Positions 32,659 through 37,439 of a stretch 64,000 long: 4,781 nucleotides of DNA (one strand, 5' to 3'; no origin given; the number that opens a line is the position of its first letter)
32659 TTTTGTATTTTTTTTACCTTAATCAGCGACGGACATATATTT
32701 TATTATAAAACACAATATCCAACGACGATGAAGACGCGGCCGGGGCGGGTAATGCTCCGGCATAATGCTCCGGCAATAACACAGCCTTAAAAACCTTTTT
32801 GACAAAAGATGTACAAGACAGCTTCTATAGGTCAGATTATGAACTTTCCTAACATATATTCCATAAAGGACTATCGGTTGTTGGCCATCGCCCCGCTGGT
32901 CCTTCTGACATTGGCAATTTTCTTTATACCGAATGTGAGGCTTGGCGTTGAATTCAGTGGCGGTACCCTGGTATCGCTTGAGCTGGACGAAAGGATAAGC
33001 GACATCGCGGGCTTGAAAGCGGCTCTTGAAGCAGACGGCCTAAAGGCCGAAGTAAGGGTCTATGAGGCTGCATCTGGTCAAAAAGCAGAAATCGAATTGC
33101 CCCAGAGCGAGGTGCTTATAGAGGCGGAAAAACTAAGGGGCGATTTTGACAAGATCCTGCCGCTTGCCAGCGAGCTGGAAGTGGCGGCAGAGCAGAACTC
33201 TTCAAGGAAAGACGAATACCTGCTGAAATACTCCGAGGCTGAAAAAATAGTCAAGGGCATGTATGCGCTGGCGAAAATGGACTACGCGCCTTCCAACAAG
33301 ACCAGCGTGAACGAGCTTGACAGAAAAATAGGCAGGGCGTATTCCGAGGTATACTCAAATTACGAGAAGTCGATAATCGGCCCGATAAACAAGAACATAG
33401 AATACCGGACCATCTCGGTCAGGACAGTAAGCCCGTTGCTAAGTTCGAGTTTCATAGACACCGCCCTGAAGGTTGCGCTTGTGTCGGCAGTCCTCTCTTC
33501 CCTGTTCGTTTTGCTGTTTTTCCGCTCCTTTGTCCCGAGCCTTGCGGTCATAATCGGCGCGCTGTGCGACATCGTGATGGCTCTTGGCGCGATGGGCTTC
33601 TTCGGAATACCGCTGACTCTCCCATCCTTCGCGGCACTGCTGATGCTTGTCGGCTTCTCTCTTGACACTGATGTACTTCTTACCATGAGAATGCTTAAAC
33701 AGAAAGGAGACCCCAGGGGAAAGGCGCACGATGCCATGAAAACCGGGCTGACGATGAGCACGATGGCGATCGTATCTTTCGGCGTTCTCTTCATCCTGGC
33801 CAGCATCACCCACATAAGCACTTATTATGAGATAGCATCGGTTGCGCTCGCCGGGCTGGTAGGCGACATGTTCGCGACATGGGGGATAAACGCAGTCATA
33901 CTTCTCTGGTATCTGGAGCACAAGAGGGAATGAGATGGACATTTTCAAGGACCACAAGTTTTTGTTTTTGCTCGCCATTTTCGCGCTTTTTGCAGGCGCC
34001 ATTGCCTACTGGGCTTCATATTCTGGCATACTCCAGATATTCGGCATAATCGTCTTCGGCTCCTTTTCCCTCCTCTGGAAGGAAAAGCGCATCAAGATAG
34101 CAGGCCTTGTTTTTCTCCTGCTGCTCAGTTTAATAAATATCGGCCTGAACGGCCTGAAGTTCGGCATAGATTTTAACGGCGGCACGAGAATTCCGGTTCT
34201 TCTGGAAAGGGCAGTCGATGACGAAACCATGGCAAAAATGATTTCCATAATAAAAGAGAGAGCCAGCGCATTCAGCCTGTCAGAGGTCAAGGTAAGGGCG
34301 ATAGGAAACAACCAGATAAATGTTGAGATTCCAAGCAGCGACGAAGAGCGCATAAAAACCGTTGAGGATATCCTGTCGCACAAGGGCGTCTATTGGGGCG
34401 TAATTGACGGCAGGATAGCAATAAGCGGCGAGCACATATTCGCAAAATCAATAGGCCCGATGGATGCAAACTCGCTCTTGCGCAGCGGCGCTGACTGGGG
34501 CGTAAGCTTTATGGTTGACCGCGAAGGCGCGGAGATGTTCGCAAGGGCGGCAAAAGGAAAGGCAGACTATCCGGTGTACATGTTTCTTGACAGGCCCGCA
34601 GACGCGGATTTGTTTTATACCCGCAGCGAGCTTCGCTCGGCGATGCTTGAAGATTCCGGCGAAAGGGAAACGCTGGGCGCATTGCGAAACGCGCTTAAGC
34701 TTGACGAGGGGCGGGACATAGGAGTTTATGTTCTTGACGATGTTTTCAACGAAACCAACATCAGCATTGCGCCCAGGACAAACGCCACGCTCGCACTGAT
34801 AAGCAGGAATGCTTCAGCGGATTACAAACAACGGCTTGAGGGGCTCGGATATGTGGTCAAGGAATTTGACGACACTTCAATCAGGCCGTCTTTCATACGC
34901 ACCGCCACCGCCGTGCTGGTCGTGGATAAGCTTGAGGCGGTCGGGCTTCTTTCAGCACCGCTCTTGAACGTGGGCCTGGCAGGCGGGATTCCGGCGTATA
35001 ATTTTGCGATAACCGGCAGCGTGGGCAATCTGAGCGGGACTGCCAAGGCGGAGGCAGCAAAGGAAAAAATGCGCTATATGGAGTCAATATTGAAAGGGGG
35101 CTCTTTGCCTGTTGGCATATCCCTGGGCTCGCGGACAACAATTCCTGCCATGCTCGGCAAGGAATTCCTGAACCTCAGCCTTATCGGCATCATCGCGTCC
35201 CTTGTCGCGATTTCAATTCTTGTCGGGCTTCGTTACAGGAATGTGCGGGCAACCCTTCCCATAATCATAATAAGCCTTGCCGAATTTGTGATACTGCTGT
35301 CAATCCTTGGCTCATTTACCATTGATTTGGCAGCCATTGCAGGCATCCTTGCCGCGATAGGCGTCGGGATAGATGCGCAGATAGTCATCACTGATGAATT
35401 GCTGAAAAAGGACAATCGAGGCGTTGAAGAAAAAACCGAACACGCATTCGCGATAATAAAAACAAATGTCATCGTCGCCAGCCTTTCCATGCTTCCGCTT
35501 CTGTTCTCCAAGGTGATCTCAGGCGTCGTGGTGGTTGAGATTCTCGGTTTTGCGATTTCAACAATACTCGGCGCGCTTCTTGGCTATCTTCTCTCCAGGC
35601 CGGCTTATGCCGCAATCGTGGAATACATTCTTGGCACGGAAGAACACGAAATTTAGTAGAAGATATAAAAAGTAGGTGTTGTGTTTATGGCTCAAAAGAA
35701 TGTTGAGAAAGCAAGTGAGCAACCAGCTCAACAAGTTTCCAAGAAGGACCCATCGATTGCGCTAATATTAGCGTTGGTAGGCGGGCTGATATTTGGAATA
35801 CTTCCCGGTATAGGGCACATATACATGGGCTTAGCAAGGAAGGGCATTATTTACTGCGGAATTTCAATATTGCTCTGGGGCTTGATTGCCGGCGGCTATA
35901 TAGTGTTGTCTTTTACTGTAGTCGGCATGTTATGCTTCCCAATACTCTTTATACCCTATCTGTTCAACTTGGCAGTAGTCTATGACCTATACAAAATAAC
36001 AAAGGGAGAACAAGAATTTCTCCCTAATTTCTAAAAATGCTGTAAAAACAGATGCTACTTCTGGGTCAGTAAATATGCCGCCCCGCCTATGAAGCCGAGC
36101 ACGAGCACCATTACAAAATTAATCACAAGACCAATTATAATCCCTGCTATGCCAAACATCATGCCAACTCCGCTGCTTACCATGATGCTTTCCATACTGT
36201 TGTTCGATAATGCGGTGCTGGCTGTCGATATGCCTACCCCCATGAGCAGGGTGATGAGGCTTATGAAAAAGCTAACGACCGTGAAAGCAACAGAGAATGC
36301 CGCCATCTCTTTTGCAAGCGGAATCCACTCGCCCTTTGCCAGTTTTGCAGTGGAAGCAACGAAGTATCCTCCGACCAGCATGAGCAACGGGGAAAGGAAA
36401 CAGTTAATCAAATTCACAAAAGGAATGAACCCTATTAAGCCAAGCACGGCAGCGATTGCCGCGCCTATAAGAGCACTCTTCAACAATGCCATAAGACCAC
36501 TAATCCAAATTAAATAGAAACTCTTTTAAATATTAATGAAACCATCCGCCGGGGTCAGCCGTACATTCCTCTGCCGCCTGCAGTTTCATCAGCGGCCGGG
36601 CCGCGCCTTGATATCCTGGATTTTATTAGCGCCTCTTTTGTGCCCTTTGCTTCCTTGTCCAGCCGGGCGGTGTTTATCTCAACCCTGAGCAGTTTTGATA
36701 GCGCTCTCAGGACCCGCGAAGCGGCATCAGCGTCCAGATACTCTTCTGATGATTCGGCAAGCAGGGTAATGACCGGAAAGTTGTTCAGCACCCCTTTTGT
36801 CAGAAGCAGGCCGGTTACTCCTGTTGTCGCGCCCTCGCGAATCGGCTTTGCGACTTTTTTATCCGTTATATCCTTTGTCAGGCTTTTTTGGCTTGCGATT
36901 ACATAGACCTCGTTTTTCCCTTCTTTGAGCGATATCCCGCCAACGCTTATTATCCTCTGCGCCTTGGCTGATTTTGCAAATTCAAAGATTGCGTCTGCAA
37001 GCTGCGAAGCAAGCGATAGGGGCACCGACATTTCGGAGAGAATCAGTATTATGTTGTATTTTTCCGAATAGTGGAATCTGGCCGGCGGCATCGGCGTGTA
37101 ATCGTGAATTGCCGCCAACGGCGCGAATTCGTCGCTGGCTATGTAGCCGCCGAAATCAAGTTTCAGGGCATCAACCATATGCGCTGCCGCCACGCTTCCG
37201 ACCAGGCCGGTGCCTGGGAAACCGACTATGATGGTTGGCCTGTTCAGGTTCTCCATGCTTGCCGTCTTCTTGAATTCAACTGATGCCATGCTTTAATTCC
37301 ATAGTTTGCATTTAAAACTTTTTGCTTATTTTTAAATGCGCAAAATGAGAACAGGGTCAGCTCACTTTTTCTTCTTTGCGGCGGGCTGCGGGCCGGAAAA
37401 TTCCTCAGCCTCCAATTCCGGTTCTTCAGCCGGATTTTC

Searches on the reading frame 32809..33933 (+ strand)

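Call 70: search_protein_families(library=pfam, proteins=[window:32809-33933:+], max_evalue=0.00001)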
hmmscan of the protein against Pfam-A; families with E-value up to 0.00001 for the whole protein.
window:32809-33933:+ (374 aa): 1 family
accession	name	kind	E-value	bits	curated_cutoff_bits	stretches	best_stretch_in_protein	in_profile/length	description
PF02355.23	SecD_SecF_C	-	3.5e-22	79.2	20.5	1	198-370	12-188/189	Protein export membrane protein SecD/SecF, C-terminal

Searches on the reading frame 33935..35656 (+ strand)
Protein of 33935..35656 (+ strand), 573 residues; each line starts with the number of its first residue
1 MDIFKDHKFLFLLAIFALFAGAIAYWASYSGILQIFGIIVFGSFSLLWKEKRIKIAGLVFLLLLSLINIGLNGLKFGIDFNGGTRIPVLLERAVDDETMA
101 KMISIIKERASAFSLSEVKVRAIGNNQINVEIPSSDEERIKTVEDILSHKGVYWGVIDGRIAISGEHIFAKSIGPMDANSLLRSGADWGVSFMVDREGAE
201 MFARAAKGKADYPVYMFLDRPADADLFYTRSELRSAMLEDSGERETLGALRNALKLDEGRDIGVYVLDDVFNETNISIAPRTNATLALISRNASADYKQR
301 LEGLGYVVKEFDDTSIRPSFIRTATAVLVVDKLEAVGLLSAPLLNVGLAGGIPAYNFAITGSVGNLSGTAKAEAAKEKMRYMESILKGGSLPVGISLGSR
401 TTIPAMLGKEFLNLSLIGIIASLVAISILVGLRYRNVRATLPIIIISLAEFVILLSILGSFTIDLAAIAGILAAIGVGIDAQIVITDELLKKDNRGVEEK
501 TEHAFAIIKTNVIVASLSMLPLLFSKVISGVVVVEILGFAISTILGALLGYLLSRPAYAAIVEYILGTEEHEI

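Call 71: search_protein_families(library=pfam, proteins=[window:33935-35656:+], max_evalue=0.00001)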
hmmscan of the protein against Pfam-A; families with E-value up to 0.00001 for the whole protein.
window:33935-35656:+ (573 aa): 1 family
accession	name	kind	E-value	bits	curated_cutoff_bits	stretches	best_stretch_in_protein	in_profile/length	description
PF02355.23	SecD_SecF_C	-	6.3e-09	35.9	20.5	1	399-552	17-173/189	Protein export membrane protein SecD/SecF, C-terminal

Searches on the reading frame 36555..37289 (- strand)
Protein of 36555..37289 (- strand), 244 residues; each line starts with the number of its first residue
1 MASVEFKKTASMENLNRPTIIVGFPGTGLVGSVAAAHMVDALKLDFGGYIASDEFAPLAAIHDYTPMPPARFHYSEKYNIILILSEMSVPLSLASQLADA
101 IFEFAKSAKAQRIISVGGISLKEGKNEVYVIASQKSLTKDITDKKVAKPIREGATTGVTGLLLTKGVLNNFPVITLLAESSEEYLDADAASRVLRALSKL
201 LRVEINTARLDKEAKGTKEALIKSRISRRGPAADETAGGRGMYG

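Call 71: search_protein_families(library=pfam, proteins=[window:36555-37289:-], max_evalue=0.00001)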
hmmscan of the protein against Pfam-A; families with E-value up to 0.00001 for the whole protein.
window:36555-37289:- (244 aa): 1 family
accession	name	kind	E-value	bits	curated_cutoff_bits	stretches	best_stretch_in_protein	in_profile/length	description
PF09754.15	PAC2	-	1e-34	120.7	25.8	1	21-221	2-211/215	PAC2 family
